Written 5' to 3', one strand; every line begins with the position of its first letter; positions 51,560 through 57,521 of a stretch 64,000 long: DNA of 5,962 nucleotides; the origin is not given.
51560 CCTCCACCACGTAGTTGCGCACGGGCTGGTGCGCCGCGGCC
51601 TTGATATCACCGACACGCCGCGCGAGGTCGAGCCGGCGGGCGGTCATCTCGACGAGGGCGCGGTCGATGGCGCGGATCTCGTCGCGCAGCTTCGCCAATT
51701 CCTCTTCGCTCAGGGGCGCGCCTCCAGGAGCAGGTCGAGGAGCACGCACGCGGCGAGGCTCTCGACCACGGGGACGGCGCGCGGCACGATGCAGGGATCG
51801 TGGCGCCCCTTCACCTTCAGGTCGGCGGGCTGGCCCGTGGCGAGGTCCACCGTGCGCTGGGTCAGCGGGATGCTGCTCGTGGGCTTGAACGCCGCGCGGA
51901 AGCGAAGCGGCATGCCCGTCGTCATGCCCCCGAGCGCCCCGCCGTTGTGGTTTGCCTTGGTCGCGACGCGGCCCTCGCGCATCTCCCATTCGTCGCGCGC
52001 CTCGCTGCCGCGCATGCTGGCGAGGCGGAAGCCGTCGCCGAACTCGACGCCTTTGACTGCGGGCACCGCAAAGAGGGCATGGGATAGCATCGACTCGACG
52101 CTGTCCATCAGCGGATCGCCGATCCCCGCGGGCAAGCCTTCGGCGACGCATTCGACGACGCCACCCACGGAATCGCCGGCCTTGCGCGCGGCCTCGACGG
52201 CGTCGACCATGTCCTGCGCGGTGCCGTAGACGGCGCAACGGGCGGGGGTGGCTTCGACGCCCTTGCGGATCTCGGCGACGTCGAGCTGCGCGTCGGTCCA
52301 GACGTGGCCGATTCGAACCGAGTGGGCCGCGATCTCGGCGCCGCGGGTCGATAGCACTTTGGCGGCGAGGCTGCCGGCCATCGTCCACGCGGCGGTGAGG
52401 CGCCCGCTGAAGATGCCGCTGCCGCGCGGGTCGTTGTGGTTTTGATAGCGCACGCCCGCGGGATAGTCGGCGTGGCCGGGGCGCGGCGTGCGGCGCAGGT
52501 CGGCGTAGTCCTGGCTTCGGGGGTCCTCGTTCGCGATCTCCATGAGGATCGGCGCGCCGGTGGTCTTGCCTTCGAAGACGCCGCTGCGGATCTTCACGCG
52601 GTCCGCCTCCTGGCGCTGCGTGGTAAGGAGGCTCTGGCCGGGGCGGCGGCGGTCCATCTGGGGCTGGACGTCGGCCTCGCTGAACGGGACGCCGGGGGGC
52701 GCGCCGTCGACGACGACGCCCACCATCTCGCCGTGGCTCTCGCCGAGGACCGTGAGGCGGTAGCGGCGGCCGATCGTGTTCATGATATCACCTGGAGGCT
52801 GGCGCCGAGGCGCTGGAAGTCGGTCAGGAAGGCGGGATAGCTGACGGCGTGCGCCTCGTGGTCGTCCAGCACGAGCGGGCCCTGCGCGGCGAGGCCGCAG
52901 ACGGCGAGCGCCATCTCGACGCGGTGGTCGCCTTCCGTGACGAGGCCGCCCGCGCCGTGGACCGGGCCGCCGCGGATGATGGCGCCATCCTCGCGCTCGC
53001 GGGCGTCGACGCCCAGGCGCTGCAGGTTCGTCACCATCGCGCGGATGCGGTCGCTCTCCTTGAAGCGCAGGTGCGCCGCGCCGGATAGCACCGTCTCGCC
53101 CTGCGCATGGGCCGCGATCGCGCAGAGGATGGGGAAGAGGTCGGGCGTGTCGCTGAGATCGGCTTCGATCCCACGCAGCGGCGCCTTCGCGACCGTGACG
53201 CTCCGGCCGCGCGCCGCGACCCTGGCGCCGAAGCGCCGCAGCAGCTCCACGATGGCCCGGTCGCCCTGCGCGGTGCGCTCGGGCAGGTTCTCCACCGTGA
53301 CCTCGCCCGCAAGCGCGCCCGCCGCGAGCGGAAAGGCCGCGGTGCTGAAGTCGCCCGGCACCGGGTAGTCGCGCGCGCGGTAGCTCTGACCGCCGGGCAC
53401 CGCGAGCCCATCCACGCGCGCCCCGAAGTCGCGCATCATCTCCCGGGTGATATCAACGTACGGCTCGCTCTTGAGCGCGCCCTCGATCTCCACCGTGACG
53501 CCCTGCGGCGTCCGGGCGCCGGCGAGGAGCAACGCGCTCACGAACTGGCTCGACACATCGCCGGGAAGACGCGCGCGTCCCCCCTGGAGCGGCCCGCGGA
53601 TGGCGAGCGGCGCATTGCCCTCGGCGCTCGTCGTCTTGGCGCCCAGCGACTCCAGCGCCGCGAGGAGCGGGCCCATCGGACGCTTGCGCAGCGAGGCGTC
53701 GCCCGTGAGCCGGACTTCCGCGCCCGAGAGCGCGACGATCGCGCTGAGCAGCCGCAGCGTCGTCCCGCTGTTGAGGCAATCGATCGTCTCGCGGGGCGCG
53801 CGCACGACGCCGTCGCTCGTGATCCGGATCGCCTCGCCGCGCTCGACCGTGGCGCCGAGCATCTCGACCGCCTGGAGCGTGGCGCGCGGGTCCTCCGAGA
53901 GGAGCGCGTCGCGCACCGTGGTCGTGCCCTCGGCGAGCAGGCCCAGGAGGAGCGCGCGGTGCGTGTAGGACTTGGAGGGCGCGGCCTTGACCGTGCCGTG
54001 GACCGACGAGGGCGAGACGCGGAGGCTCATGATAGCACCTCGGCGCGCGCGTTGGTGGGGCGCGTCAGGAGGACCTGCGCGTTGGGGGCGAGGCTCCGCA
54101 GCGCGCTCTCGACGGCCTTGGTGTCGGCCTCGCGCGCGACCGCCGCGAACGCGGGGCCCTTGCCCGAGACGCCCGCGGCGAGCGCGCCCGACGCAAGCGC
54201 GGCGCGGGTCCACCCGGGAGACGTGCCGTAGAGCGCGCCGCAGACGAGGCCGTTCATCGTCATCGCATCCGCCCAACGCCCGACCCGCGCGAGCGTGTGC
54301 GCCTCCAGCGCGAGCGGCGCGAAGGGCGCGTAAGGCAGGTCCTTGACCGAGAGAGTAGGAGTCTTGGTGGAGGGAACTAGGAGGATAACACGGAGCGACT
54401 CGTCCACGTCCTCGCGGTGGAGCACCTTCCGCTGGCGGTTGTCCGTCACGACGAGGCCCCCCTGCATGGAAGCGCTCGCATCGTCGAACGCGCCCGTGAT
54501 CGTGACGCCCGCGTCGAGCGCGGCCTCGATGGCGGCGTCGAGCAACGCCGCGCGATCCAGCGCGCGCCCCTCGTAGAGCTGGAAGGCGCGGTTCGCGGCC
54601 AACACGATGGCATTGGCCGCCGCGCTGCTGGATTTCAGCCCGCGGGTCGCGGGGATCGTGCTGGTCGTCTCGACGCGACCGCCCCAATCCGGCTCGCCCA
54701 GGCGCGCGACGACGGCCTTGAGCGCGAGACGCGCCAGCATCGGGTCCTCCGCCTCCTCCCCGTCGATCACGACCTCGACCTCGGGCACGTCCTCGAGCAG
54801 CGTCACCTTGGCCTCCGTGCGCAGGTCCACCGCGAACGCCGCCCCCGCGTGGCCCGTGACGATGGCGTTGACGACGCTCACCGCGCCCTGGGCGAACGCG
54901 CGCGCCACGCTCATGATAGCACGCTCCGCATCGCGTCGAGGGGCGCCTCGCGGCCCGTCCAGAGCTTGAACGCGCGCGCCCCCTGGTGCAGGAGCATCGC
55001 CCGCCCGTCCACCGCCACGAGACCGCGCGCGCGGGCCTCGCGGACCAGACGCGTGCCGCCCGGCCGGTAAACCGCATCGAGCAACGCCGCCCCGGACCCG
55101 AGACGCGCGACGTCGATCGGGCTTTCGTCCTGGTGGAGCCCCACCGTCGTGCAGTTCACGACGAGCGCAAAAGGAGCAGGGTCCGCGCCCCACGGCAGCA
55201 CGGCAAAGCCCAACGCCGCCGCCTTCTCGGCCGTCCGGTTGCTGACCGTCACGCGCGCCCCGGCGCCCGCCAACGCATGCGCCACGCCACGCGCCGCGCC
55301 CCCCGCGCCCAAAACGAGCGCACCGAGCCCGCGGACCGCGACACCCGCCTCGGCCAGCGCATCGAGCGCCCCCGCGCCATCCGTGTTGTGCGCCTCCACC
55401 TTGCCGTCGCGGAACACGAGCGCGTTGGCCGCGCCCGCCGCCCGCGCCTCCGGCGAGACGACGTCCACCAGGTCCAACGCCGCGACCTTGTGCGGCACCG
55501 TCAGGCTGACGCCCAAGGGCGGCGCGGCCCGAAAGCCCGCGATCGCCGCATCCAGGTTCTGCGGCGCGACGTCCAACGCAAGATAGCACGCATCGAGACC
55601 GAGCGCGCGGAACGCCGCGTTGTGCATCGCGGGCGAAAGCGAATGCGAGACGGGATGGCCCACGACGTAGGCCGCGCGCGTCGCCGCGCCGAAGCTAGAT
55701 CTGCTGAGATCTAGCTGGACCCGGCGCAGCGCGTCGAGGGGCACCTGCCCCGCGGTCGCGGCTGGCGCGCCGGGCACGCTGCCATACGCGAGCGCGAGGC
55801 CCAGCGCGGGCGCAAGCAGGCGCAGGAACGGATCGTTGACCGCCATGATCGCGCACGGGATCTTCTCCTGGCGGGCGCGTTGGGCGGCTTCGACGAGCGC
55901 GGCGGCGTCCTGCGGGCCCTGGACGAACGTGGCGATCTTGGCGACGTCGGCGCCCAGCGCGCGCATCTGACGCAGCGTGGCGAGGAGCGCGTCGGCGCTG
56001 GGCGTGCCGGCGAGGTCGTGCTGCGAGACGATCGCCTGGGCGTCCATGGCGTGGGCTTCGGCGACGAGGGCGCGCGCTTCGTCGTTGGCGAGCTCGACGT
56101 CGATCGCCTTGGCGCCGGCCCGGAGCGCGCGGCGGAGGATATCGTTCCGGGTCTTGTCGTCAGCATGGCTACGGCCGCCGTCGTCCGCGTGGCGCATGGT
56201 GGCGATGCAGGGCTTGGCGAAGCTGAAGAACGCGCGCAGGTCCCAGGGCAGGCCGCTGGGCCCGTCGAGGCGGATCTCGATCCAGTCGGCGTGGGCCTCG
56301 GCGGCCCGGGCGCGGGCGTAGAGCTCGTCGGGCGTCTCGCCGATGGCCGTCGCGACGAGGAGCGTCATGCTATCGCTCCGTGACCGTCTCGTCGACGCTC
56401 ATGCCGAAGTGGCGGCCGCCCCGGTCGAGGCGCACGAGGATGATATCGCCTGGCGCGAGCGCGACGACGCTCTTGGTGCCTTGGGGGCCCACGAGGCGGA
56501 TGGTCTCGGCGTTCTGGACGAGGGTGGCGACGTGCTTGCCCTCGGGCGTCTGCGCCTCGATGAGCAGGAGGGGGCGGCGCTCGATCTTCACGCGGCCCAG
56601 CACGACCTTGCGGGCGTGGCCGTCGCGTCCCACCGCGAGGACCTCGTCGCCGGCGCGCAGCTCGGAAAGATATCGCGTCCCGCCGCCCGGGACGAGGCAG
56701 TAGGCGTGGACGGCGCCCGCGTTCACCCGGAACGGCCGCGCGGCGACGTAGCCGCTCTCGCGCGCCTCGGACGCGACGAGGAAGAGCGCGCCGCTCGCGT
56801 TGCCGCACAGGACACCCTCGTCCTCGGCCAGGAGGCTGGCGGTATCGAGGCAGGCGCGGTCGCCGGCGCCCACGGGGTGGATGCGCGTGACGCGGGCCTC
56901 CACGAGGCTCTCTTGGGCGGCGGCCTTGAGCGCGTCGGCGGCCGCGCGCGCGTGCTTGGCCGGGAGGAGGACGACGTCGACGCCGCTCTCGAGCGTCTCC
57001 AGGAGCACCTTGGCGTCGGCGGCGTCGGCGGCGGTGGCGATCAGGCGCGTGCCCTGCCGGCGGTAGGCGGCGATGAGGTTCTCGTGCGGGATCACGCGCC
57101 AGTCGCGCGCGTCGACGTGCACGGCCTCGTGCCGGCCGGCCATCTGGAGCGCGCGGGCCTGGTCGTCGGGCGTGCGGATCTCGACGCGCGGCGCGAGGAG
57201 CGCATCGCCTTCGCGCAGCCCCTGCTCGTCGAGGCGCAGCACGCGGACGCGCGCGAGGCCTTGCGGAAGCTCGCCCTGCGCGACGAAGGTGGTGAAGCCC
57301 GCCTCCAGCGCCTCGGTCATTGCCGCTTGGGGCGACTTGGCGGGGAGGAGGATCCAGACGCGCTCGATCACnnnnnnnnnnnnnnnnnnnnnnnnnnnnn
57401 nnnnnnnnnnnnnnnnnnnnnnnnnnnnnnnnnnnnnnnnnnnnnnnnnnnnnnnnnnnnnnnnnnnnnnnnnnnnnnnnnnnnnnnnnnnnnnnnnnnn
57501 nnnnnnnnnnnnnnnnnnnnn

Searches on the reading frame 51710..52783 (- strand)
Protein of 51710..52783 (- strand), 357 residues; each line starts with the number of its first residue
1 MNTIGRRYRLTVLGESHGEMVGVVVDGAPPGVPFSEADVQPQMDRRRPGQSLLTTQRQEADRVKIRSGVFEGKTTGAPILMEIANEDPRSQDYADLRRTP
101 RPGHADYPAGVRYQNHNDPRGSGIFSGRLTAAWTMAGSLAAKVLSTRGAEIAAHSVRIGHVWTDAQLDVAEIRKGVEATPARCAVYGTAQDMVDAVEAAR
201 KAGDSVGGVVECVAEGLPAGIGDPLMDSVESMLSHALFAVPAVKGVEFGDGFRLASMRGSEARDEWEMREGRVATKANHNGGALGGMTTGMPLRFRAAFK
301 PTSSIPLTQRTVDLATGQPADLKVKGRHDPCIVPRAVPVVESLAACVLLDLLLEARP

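Call 48: search_protein_families(library=ncbifam, proteins=[window:51710-52783:-], max_evalue=0.00001)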
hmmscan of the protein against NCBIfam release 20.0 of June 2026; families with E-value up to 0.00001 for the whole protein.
window:51710-52783:- (357 aa): 3 families
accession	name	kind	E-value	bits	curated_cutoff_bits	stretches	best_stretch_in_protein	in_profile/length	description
NF003793.1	PRK05382.1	equivalog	9.9e-127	422.5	321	1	9-354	1-344/344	chorismate synthase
TIGR00033.1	aroC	equivalog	2.4e-122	408.3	212.2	1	9-355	2-347/351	chorismate synthase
NF009113.0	PRK12463.1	equivalog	4.3e-52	177.4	799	1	10-354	3-366/390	chorismate synthase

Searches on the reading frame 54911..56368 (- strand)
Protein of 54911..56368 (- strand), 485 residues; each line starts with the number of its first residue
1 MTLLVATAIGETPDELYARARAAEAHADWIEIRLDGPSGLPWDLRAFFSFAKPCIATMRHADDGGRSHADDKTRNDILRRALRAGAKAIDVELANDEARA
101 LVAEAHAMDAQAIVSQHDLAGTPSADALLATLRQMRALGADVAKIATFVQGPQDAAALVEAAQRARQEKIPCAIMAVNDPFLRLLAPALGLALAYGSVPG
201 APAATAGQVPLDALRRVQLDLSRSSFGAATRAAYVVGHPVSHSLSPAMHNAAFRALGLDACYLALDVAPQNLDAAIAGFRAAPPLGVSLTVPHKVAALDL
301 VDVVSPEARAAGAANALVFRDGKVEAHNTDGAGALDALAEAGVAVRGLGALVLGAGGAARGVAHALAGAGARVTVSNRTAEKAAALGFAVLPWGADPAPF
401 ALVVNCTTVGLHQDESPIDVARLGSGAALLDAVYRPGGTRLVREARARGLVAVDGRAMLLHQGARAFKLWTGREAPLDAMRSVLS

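Call 48: search_protein_families(library=ncbifam, proteins=[window:54911-56368:-], max_evalue=0.00001)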
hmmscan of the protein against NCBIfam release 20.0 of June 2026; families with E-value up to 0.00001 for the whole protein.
window:54911-56368:- (485 aa): 19 families
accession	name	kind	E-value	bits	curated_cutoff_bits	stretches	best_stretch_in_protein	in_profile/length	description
NF001319.0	PRK00258.3-3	equivalog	6.2e-66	222.3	252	1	234-483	10-269/279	shikimate dehydrogenase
TIGR00507.1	aroE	equivalog_domain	1.4e-65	221.1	200.2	1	235-483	5-264/270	shikimate dehydrogenase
NF001314.0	PRK00258.2-2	equivalog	9.2e-54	182.4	248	2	230-385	7-164/290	shikimate dehydrogenase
NF001312.0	PRK00258.1-4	equivalog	1.4e-53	182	295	1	229-477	8-270/285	shikimate dehydrogenase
NF001322.0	PRK00258.3-6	equivalog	5.3e-51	173.5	285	1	235-482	10-261/272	shikimate dehydrogenase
NF009200.0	PRK12548.1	subfamily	4.8e-50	170.6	432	2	229-377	8-157/289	shikimate dehydrogenase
NF001313.0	PRK00258.2-1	equivalog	1.9e-48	165.5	431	2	233-370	12-149/290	shikimate dehydrogenase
NF001310.0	PRK00258.1-2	equivalog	6.2e-48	163.3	221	1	234-475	6-263/279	shikimate dehydrogenase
NF001311.0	PRK00258.1-3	equivalog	7.7e-48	163.1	235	1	230-482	5-267/279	shikimate dehydrogenase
NF001315.0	PRK00258.2-4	equivalog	8.6e-44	149.8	413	2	229-380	6-156/284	shikimate dehydrogenase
NF001316.0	PRK00258.2-5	equivalog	3.5e-42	144.5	247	1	234-482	5-255/263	shikimate dehydrogenase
NF006802.0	PRK09310.1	equivalog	9.5e-40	136.8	598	1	43-471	42-454/477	bifunctional 3-dehydroquinate dehydratase/shikimate dehydrogenase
NF009390.0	PRK12749.1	equivalog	1.6e-38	132.7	349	2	236-369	13-146/288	quinate/shikimate dehydrogenase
NF009201.0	PRK12549.1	subfamily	1e-37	129.9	235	2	235-386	12-169/286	shikimate dehydrogenase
TIGR01809.1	Shik-DH-AROM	equivalog_domain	5.2e-37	127.5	196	2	230-386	5-165/282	shikimate dehydrogenase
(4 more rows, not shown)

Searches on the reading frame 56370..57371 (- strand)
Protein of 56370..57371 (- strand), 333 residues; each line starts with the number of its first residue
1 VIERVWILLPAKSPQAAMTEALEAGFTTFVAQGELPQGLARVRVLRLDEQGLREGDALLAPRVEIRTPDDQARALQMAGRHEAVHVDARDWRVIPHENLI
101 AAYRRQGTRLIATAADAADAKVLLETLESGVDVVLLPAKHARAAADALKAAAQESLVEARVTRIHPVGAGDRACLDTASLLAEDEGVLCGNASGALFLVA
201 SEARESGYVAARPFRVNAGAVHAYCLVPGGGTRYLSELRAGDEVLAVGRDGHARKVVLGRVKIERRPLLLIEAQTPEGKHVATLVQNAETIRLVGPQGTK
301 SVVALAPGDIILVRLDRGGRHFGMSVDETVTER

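Call 48: search_protein_families(library=ncbifam, proteins=[window:56370-57371:-], max_evalue=0.00001)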
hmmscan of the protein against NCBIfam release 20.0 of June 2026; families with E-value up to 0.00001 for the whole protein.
window:56370-57371:- (333 aa): 7 families
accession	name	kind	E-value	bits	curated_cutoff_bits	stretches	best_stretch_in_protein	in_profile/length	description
NF002627.0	PRK02290.1-5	equivalog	2e-101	339.3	392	1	5-333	4-330/330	3-dehydroquinate synthase II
NF002626.0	PRK02290.1-4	equivalog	8.8e-93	311.1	485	1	52-333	95-380/380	3-dehydroquinate synthase II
NF002624.0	PRK02290.1-2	equivalog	4.3e-79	265.9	569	1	63-332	84-360/361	3-dehydroquinate synthase II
NF002628.0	PRK02290.1-6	equivalog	1e-74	251.6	508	1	17-332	15-322/323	3-dehydroquinate synthase II family protein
NF002623.0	PRK02290.1-1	equivalog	1.1e-74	251.7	629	1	61-333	115-391/391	3-dehydroquinate synthase II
NF002625.0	PRK02290.1-3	subfamily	2.9e-67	227.3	375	1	58-332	89-368/369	3-dehydroquinate synthase II family protein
NF041224.1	BagC_FevH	exception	2.4e-50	171.4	750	1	87-331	117-366/368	bagremycin/ferroverdin biosynthesis 3,4-AHBA synthase BagC/FevH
